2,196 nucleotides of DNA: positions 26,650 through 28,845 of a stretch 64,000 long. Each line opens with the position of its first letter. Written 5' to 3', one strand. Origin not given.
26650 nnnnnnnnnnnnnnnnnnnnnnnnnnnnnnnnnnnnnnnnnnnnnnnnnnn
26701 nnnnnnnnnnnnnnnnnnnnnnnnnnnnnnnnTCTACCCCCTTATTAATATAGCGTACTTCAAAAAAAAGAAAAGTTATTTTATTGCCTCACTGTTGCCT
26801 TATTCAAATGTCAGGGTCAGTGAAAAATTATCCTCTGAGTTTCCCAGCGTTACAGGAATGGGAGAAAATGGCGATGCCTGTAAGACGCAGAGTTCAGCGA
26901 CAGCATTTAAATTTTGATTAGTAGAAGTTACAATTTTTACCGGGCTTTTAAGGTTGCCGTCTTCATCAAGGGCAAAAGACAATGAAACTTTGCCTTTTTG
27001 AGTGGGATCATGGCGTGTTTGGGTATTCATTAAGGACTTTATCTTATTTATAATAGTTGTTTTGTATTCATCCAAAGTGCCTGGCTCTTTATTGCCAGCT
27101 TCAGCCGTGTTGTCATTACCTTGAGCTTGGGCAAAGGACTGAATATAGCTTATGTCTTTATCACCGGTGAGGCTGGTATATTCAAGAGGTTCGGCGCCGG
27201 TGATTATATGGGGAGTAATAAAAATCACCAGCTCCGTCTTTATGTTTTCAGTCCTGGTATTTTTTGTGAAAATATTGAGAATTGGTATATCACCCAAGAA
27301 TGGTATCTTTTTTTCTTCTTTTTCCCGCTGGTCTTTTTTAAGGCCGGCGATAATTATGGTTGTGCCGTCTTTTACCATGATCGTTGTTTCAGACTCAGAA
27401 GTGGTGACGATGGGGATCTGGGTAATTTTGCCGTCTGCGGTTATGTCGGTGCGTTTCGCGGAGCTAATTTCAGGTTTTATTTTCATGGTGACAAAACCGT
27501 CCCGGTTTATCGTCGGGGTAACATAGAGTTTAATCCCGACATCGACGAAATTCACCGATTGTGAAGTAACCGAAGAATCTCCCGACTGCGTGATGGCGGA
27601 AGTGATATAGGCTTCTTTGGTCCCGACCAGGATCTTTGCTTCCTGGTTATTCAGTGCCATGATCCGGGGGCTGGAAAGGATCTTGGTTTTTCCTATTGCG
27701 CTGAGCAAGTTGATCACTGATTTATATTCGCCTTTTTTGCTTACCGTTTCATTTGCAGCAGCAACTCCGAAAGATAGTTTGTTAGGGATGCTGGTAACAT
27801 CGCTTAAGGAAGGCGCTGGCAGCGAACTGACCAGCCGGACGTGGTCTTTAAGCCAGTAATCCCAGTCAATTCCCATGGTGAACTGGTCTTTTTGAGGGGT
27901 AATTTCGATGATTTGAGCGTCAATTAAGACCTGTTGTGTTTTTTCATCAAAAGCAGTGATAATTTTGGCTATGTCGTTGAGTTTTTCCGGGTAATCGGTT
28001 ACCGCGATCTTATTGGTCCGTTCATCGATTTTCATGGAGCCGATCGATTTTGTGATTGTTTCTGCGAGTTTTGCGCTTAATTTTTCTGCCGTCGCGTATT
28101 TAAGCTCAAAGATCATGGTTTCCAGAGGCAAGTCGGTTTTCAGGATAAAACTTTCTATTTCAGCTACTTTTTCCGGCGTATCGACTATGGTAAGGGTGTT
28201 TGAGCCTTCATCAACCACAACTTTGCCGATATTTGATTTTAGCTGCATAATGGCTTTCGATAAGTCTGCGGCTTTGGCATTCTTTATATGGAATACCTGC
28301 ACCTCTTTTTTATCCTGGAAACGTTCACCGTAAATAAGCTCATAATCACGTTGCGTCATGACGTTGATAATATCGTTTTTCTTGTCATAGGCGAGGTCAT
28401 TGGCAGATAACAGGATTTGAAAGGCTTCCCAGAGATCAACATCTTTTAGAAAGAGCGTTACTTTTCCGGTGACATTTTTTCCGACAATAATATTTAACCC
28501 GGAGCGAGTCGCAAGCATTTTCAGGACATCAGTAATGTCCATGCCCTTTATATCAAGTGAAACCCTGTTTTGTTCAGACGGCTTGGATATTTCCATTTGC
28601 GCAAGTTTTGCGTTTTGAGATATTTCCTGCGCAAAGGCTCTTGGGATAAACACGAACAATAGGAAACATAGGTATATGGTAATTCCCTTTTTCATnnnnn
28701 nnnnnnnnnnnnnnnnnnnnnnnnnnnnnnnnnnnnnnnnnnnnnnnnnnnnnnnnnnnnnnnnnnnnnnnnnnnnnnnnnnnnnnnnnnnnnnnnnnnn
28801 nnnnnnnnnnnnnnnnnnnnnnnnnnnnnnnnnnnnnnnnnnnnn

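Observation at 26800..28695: Secretin fused to a TonB C-terminal domain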

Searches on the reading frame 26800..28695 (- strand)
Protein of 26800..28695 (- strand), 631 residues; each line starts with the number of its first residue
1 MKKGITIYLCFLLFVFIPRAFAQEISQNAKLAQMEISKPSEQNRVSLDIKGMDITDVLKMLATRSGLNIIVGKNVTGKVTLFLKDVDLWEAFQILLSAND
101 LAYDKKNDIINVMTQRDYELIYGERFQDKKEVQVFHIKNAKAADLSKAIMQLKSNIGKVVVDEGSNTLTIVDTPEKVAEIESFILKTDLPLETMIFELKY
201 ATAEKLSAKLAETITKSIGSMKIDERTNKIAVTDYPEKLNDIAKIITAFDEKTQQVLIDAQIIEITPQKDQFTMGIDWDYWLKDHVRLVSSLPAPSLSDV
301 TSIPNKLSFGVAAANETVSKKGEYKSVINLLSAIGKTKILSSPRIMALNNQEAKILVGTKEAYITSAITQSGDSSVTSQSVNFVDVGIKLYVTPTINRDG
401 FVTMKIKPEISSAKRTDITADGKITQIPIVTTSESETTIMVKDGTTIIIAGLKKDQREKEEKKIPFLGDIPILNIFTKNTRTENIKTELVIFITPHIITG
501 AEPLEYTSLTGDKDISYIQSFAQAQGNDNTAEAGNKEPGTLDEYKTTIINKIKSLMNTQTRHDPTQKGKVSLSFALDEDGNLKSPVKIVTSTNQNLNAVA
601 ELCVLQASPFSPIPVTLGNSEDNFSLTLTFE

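Call 3: search_protein_families(library=pfam, proteins=[window:26800-28695:-], max_evalue=1)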
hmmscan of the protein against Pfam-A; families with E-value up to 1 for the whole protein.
window:26800-28695:- (631 aa): 6 families
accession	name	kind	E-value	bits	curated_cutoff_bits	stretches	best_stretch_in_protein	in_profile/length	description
PF00263.26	Secretin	-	9.1e-46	156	27.5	1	331-498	2-168/169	Bacterial type II and III secretion system protein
PF03958.22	Secretin_N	-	6.1e-23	81.2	28.2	2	132-190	1-66/69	Bacterial type II/III secretion system short domain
PF07660.19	STN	-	2.7e-06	27.5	28.4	1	67-112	1-49/52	Secretin and TonB N terminus short domain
PF21305.2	type_II_gspD_N0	-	2.9e-06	27.5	27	1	48-98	2-53/71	GspD-like, N0 domain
PF03544.19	TonB_C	-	1.8e-05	25.5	24.6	1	566-616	14-63/79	Gram-negative bacterial TonB protein C-terminal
PF13103.11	TonB_2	-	0.0046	17.5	22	1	542-627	2-84/85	TonB C terminal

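Call 7: search_protein_families(library=ncbifam, proteins=[window:26800-28695:-], max_evalue=0.01)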
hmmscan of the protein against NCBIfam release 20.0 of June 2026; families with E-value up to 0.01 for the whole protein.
window:26800-28695:- (631 aa): 11 families
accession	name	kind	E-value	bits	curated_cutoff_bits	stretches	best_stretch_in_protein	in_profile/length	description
TIGR02515.1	IV_pilus_PilQ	subfamily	7.4e-76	255.8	284.35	2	189-498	95-427/428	type IV pilus secretin PilQ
TIGR02517.1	type_II_gspD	equivalog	7.1e-72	242.7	351.35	2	222-502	304-594/600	type II secretion system secretin GspD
TIGR02519.1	pilus_MshL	equivalog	1e-54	185.5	250.2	1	223-498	3-290/290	pilus (MSHA type) biogenesis protein MshL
NF010083.0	PRK13568.1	equivalog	9.9e-48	162.9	554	2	191-499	121-418/419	DNA uptake porin HofQ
NF007851.2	PRK10560.1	exception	4.4e-44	150.9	598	2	182-499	108-410/412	DNA uptake porin HofQ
TIGR02516.1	type_III_yscC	equivalog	3.7e-35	121.4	238.45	1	215-499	195-462/463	type III secretion system outer membrane ring subunit SctC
TIGR02520.1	pilus_B_mal_scr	equivalog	5.1e-23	81.4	287.65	1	206-495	224-511/513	PilN family type IVB pilus formation outer membrane protein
NF011873.0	PRK15346.1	equivalog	1.7e-18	66.6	524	1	218-483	235-479/499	EscC/YscC/HrcC family type III secretion system outer membrane ring protein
NF042912.1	Amuc_1098_fam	equivalog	3.4e-14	51.9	750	1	413-499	713-797/805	Amuc_1098 family type IV pilus outer membrane protein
NF033768.1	myxo_SS_tail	domain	0.0016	18.6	40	0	549-596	14-60/92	AgmX/PglI C-terminal domain-containing protein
TIGR01352.1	tonB_Cterm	subfamily_domain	0.0032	17.8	27.1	0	566-630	12-73/76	TonB family protein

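Call 8: find_homologous_proteins(query=window:26800-28695:-)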
Query window:26800-28695:- (631 aa): 2798 proteins with E <= 0.001 among 8000 candidates; the best 120 are listed.
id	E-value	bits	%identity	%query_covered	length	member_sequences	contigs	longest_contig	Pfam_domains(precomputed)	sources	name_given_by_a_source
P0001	0.0e+0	1317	100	98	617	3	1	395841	PF21305.3,PF03544.20,PF03958.23,PF00263.27,PF07660.20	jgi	jgi:type II secretory pathway component GspD/PulD (secretin)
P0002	0.0e+0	1138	85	100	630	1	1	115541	PF21305.3,PF03958.23,PF00263.27,PF07660.20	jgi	jgi:type II secretory pathway component GspD/PulD (secretin)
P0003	0.0e+0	1129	87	97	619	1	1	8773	PF21305.3,PF03958.23,PF00263.27,PF07660.20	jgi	jgi:type II secretory pathway component GspD/PulD (secretin)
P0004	0.0e+0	1124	84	100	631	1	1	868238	PF21305.3,PF03958.23,PF00263.27,PF07660.20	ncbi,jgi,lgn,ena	ncbi:MAG: secretin N-terminal domain-containing protein [Candidatus Omnitrophota bacterium]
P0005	0.0e+0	1111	86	97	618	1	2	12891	PF21305.3,PF03958.23,PF00263.27,PF07660.20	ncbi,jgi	-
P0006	2.4e-252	857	63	99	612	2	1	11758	PF03958.23,PF00263.27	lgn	-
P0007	2.0e-247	840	65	93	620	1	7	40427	PF03544.20,PF03958.23,PF00263.27,PF07660.20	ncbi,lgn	-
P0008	1.1e-245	835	63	96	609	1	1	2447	PF03544.20,PF03958.23,PF13103.12,PF00263.27,PF07660.20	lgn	-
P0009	5.1e-244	829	62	95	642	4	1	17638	PF03958.23,PF13103.12,PF00263.27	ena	-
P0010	9.2e-243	825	63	100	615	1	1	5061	PF03544.20,PF03958.23,PF00263.27,PF07660.20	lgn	-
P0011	1.4e-239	814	60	100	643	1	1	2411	PF03544.20,PF03958.23,PF13103.12,PF00263.27,PF07660.20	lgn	-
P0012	3.0e-239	813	63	96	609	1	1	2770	PF21305.3,PF03544.20,PF03958.23,PF00263.27,PF07660.20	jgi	jgi:TonB family protein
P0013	6.6e-239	812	59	100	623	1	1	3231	PF03544.20,PF03958.23,PF00263.27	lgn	-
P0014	8.6e-237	805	59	100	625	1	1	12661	PF03958.23,PF00263.27,PF07660.20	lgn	-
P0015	1.7e-236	804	71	83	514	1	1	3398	PF03958.23,PF00263.27,PF07660.20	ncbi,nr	ncbi:MAG: secretin N-terminal domain-containing protein, partial [Candidatus Omnitrophica bacterium]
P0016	2.2e-236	804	60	100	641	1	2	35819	PF03544.20,PF03958.23,PF13103.12,PF00263.27,PF07660.20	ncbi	-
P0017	8.4e-235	799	61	99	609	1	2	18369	PF21305.3,PF03544.20,PF03958.23,PF00263.27,PF07660.20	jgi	jgi:TonB family protein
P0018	4.5e-234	796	60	100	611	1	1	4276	PF03544.20,PF03958.23,PF13103.12,PF00263.27,PF07660.20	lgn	-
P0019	6.8e-234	796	62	93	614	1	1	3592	PF03544.20,PF03958.23,PF00263.27,PF07660.20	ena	-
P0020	7.8e-233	792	61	98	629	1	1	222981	PF03958.23,PF13103.12,PF00263.27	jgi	-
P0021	2.5e-228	777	59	99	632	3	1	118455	PF21305.3,PF03544.20,PF03958.23,PF13103.12,PF00263.27,PF07660.20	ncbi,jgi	jgi:type II secretory pathway component GspD/PulD (secretin)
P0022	3.2e-228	777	59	97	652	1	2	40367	PF03544.20,PF03958.23,PF00263.27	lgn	-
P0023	6.2e-228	776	60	99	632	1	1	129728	PF21305.3,PF03544.20,PF03958.23,PF13103.12,PF00263.27,PF07660.20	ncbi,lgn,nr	ncbi:MAG: energy transducer TonB [Candidatus Omnitrophica bacterium]|nr:energy transducer TonB [Cand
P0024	3.9e-227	773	63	89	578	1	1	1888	PF03544.20,PF03958.23,PF00263.27,PF07660.20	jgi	-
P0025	2.3e-226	771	58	100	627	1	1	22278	PF03544.20,PF03958.23,PF13103.12,PF00263.27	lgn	-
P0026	3.0e-225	767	59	100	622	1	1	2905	PF03544.20,PF03958.23,PF00263.27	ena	-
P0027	1.9e-223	761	58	98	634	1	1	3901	PF03958.23,PF00263.27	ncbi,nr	ncbi:MAG: hypothetical protein KBA46_07470 [Candidatus Omnitrophica bacterium]|nr:hypothetical prote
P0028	8.7e-221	752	57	99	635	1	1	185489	PF03544.20,PF03958.23,PF13103.12,PF00263.27,PF07660.20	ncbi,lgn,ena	-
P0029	7.1e-220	749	58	97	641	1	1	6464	PF03544.20,PF03958.23,PF00263.27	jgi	jgi:TonB family protein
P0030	1.0e-219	749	56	100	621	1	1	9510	PF03958.23,PF13103.12,PF00263.27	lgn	-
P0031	1.1e-219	749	57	93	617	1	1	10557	PF03544.20,PF03958.23,PF00263.27,PF07660.20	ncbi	-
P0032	1.4e-219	748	57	100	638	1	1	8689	PF03958.23,PF00263.27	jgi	jgi:general secretion pathway protein D/type IV pilus assembly protein PilQ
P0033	1.2e-218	745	57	94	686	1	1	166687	PF03544.20,PF03958.23,PF00263.27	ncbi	-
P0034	1.4e-218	745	55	99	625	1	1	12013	PF03958.23,PF00263.27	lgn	-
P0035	2.3e-218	744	60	93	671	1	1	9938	PF03958.23,PF00263.27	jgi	jgi:MSHA type pilus biogenesis protein MshL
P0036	1.1e-217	742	56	100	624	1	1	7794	PF03544.20,PF03958.23,PF13103.12,PF00263.27,PF07660.20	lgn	-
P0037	3.1e-216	737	56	100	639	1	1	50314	PF03958.23,PF00263.27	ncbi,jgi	jgi:type II secretory pathway component GspD/PulD (secretin)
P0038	8.9e-215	733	56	94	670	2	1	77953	PF03958.23,PF00263.27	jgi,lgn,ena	-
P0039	2.4e-214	731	54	99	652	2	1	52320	PF03958.23,PF00263.27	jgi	-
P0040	4.6e-212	724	57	93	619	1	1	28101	PF03958.23,PF00263.27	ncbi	-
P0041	3.8e-211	721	59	99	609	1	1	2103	PF03544.20,PF03958.23,PF00263.27,PF07660.20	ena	-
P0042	4.0e-211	721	56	94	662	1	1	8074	PF03544.20,PF03958.23,PF13103.12,PF00263.27,PF07660.20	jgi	-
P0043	5.0e-211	720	55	99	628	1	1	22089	PF03958.23,PF00263.27,PF07660.20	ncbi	-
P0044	5.3e-211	720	57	99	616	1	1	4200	PF03544.20,PF03958.23,PF13103.12,PF00263.27,PF07660.20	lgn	-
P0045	2.2e-210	718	54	100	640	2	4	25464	PF03958.23,PF00263.27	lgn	-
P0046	2.3e-210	718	56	92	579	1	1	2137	PF03958.23,PF00263.27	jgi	-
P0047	5.3e-210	717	56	98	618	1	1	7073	PF03544.20,PF03958.23,PF13103.12,PF00263.27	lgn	-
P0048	3.8e-209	714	55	100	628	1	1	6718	PF03958.23,PF13103.12,PF00263.27,PF07660.20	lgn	-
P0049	7.7e-209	713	58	94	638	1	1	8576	PF03958.23,PF00263.27,PF07660.20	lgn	-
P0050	1.9e-208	712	56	99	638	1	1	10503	PF03958.23,PF00263.27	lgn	-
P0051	3.0e-208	711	55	100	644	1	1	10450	PF03544.20,PF03958.23,PF00263.27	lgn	-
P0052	3.5e-208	711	56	94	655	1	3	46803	PF03958.23,PF00263.27,PF07660.20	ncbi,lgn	-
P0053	1.0e-207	709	55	98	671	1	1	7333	PF03958.23,PF00263.27,PF07660.20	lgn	-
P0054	1.1e-207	709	56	97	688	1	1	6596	PF03544.20,PF03958.23,PF00263.27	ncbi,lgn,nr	ncbi:MAG: secretin N-terminal domain-containing protein [Candidatus Omnitrophica bacterium]|nr:secre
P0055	5.4e-207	707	57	94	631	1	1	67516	PF03958.23,PF13103.12,PF00263.27,PF07660.20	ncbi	ncbi:MAG: secretin N-terminal domain-containing protein [Candidatus Omnitrophota bacterium]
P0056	7.8e-207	706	54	99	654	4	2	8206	PF03958.23,PF00263.27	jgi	jgi:MSHA type pilus biogenesis protein MshL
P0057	5.6e-206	704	54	99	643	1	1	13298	PF03958.23,PF00263.27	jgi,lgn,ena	-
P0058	8.9e-206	703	56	99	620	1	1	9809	PF03958.23,PF00263.27,PF07660.20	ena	-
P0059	2.9e-205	701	55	100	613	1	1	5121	PF03544.20,PF03958.23,PF13103.12,PF00263.27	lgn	-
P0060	3.3e-205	701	55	99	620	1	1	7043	PF03958.23,PF00263.27,PF07660.20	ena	-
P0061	8.6e-205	700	57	94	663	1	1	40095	PF03958.23,PF00263.27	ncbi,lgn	-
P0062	1.1e-204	699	56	95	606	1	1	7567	PF03544.20,PF03958.23,PF00263.27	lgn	-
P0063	2.0e-204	698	56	100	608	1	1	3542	PF03544.20,PF03958.23,PF00263.27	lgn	-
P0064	2.3e-204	698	57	98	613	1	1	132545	PF21305.3,PF03544.20,PF03958.23,PF00263.27,PF07660.20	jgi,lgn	jgi:MSHA type pilus biogenesis protein MshL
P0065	5.4e-204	697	57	95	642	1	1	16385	PF03544.20,PF03958.23,PF13103.12,PF00263.27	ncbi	-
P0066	2.7e-203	695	55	99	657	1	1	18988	PF21305.3,PF03958.23,PF00263.27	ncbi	-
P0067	2.8e-203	695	56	95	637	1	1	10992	PF03958.23,PF00263.27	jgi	jgi:MSHA type pilus biogenesis protein MshL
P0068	3.3e-203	694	52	100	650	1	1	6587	PF03958.23,PF00263.27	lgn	-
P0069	4.5e-203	694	52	100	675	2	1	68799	PF03958.23,PF00263.27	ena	-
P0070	4.8e-203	694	57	94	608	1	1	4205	PF03544.20,PF03958.23,PF00263.27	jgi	jgi:type II secretory pathway component GspD/PulD (secretin)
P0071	8.5e-203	693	54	100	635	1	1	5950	PF03544.20,PF03958.23,PF13103.12,PF00263.27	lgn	-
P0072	1.2e-202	693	53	100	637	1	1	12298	PF03544.20,PF03958.23,PF13103.12,PF00263.27,PF07660.20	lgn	-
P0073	2.3e-202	692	54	97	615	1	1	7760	PF21305.3,PF03958.23,PF00263.27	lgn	-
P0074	4.6e-202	691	55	100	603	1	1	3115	PF03544.20,PF03958.23,PF13103.12,PF00263.27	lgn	-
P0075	7.3e-202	690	54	100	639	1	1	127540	PF03958.23,PF00263.27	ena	-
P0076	9.6e-202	690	55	98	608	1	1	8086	PF03958.23,PF00263.27,PF07660.20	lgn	-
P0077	1.4e-201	689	56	98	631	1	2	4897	PF03958.23,PF00263.27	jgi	-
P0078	1.4e-201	689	56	98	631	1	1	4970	PF03958.23,PF00263.27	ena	-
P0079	3.5e-201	688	55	99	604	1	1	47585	PF21305.3,PF03544.20,PF03958.23,PF13103.12,PF00263.27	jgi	jgi:type II secretory pathway component GspD/PulD (secretin)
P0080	5.9e-201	687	55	100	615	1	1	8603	PF21305.3,PF03544.20,PF03958.23,PF00263.27,PF07660.20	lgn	-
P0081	8.5e-201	686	56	99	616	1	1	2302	PF03958.23,PF00263.27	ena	-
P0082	1.2e-200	686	54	100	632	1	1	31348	PF03544.20,PF03958.23,PF00263.27,PF07660.20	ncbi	ncbi:MAG: secretin N-terminal domain-containing protein [Candidatus Omnitrophota bacterium]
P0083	1.8e-200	685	56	100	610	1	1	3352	PF03544.20,PF03958.23,PF00263.27,PF07660.20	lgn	-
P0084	2.0e-200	685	55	100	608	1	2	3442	PF03544.20,PF03958.23,PF00263.27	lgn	-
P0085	4.6e-200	684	55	95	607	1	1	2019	PF03544.20,PF03958.23,PF00263.27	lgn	-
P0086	7.3e-200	683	55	98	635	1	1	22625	PF03544.20,PF03958.23,PF00263.27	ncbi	-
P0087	8.1e-200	683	64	76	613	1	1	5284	PF03958.23,PF00263.27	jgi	jgi:type II secretory pathway component GspD/PulD (secretin)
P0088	9.6e-200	683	55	97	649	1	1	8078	PF03544.20,PF03958.23,PF13103.12,PF00263.27,PF07660.20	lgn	-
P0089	1.5e-199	682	55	99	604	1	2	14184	PF03544.20,PF03958.23,PF00263.27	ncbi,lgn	-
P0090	1.6e-199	682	53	100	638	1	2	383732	PF03544.20,PF03958.23,PF00263.27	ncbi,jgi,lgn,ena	-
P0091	2.2e-199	682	53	100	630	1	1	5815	PF03958.23,PF00263.27,PF07660.20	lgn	-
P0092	2.9e-199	681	54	100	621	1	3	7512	PF03544.20,PF03958.23,PF00263.27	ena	-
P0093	4.4e-199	681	54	99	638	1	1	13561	PF03958.23,PF00263.27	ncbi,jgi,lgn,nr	ncbi:MAG: hypothetical protein FJZ13_02135 [Candidatus Omnitrophica bacterium]|nr:hypothetical prote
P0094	5.1e-199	681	52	97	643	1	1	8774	PF03958.23,PF13103.12,PF00263.27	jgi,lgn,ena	-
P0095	6.2e-199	680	61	81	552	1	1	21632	PF03958.23,PF00263.27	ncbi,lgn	-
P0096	7.7e-199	680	52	99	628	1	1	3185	PF03958.23,PF13103.12,PF00263.27,PF07660.20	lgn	-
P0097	1.5e-198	679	54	96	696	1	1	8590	PF03544.20,PF03958.23,PF13103.12,PF00263.27,PF07660.20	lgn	-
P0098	1.9e-198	679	56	94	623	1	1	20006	PF03958.23,PF13103.12,PF00263.27,PF07660.20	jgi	jgi:type IV pilus assembly protein PilQ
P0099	2.5e-198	678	54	98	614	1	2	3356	PF03958.23,PF00263.27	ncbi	-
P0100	3.2e-198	678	53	100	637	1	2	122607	PF03544.20,PF03958.23,PF00263.27,PF07660.20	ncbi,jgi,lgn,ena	-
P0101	6.2e-198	677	54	98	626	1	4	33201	PF03958.23,PF00263.27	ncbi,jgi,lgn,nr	ncbi:MAG: hypothetical protein FJZ09_05135 [Candidatus Omnitrophica bacterium]|nr:hypothetical prote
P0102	6.4e-198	677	56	94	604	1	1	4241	PF03544.20,PF03958.23,PF13103.12,PF00263.27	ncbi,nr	ncbi:MAG: TonB C-terminal domain-containing protein [Candidatus Omnitrophica bacterium]|nr:TonB C-te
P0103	6.5e-198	677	54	97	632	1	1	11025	PF03958.23,PF00263.27,PF07660.20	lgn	-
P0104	7.7e-198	677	54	93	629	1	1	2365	PF21305.3,PF03958.23,PF00263.27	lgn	-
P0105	8.3e-198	677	53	99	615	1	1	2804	PF03544.20,PF03958.23,PF00263.27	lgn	-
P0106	1.1e-197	676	56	94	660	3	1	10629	PF03958.23,PF13103.12,PF00263.27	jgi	jgi:MSHA type pilus biogenesis protein MshL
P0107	1.7e-197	676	54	96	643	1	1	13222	PF03958.23,PF00263.27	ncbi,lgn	-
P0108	1.7e-197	676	55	93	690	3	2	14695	PF03544.20,PF03958.23,PF13103.12,PF00263.27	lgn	-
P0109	2.0e-197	675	54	100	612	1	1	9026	PF03958.23,PF13103.12,PF00263.27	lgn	-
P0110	3.0e-197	675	53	94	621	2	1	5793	PF03958.23,PF13103.12,PF00263.27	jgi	jgi:type II secretory pathway component GspD/PulD (secretin)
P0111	4.3e-197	674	54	93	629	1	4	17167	PF21305.3,PF03958.23,PF00263.27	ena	-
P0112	5.4e-197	674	52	100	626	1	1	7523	PF21305.3,PF03958.23,PF00263.27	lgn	-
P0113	6.9e-197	674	54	100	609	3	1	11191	PF03544.20,PF03958.23,PF13103.12,PF00263.27,PF07660.20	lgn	-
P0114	8.5e-197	673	54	93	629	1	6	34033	PF21305.3,PF03958.23,PF00263.27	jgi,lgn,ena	-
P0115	1.0e-196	673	53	97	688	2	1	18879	PF03958.23,PF00263.27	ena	-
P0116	1.1e-196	673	54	93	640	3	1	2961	PF03958.23,PF00263.27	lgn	-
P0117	1.1e-196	673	55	100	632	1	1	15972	PF21305.3,PF03958.23,PF00263.27,PF07660.20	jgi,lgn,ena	-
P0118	1.2e-196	673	51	99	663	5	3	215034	PF03958.23,PF00263.27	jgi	jgi:MSHA type pilus biogenesis protein MshL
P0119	1.6e-196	672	52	100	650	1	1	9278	PF03958.23,PF00263.27,PF07660.20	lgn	-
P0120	4.9e-196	671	54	99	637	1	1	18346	PF03958.23,PF00263.27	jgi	-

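Call 26: find_related_loci(query=A2, collection=genome_contigs, flank=8000)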
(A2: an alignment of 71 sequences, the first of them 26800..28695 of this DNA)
Query A2 (631 aa) in genome_contigs; peptide patterns used: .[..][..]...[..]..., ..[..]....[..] (x = any residue, [..] = any of these).
206 stretches matched a pattern; 154 encode a relative of the query (tblastn E <= 1e-3); the best 80 are kept; 80 distinct loci.
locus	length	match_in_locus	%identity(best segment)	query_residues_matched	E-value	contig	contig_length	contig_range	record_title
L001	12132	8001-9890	84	1-631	0e+0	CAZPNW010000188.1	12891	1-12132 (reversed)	MAG TPA_asm: uncultured Planctomycetales bacterium isolate binchicken_co216_53 genome assembly, contig: k141_2844661, wh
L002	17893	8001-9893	84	1-631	0e+0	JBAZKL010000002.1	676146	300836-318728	MAG: Candidatus Omnitrophota bacterium isolate SO_2017_LW4_142 scaffold_26_c1_LW137-91_2017, whole genome shotgun sequen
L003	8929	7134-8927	63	1-609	0e+0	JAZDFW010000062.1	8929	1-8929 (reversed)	MAG: Candidatus Omnitrophota bacterium isolate MEGAHIT-group-0.225 k141_10937753, whole genome shotgun sequence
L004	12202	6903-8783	59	6-630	0e+0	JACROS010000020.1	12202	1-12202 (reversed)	MAG: Candidatus Omnitrophota bacterium isolate NC_groundwater_1967_Pr3_S-0.2um_38_3 scaffold_227578, whole genome shotgu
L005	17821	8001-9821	57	6-631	0e+0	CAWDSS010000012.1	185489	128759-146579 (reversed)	MAG: Candidatus Omnitrophota bacterium isolate MFD03726.bin.2.139 genome assembly, contig: contig_60450, whole genome sh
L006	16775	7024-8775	65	43-631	0e+0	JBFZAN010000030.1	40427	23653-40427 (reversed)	MAG: Candidatus Omnitrophota bacterium isolate PPR_0468 PPR_0468.fa_k121_831352, whole genome shotgun sequence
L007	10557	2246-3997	57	43-631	0e+0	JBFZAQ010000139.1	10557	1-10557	MAG: Candidatus Omnitrophota bacterium isolate PPR_0471 k121_5780628, whole genome shotgun sequence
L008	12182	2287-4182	56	1-631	0e+0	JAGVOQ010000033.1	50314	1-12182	MAG: Candidatus Omnitrophota bacterium isolate DeMMO3_19 c_000000085830, whole genome shotgun sequence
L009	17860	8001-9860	55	9-631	0e+0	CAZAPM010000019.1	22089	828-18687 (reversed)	MAG TPA_asm: uncultured Planctomycetales bacterium isolate binchicken_co79_72 genome assembly, contig: NODE_2693_length_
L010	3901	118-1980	58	13-631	0e+0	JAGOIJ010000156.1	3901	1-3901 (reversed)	MAG: Candidatus Omnitrophota bacterium isolate Go_SlDig_bin_191 Go_SlDig_84643_length_3901_cov_3.932962, whole genome sh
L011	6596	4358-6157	56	21-631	0e+0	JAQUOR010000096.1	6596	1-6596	MAG: Candidatus Omnitrophota bacterium isolate STD1_205 NODE_40127_length_6596_cov_2.983305_Sandtown_D1, whole genome sh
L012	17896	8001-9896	54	1-631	0e+0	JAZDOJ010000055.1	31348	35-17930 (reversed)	MAG: Candidatus Omnitrophota bacterium isolate MEGAHIT-group-0.767 k141_9076748, whole genome shotgun sequence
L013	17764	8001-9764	57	42-631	0e+0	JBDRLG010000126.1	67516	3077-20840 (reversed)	MAG: Candidatus Omnitrophota bacterium isolate MEGAHIT-group-1.764 k141_3131118, whole genome shotgun sequence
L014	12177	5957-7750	55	9-631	0e+0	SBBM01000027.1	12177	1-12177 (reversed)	MAG: Planctomycetales bacterium isolate Bin_37_1_1 Hy_contig34966, whole genome shotgun sequence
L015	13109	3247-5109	54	13-631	0e+0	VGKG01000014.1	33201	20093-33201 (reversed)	MAG: Candidatus Omnitrophota bacterium isolate M_DeepCast_200m_m2_189 M_DeepCast_200m_m2_189_Ga0194113_10001387, whole g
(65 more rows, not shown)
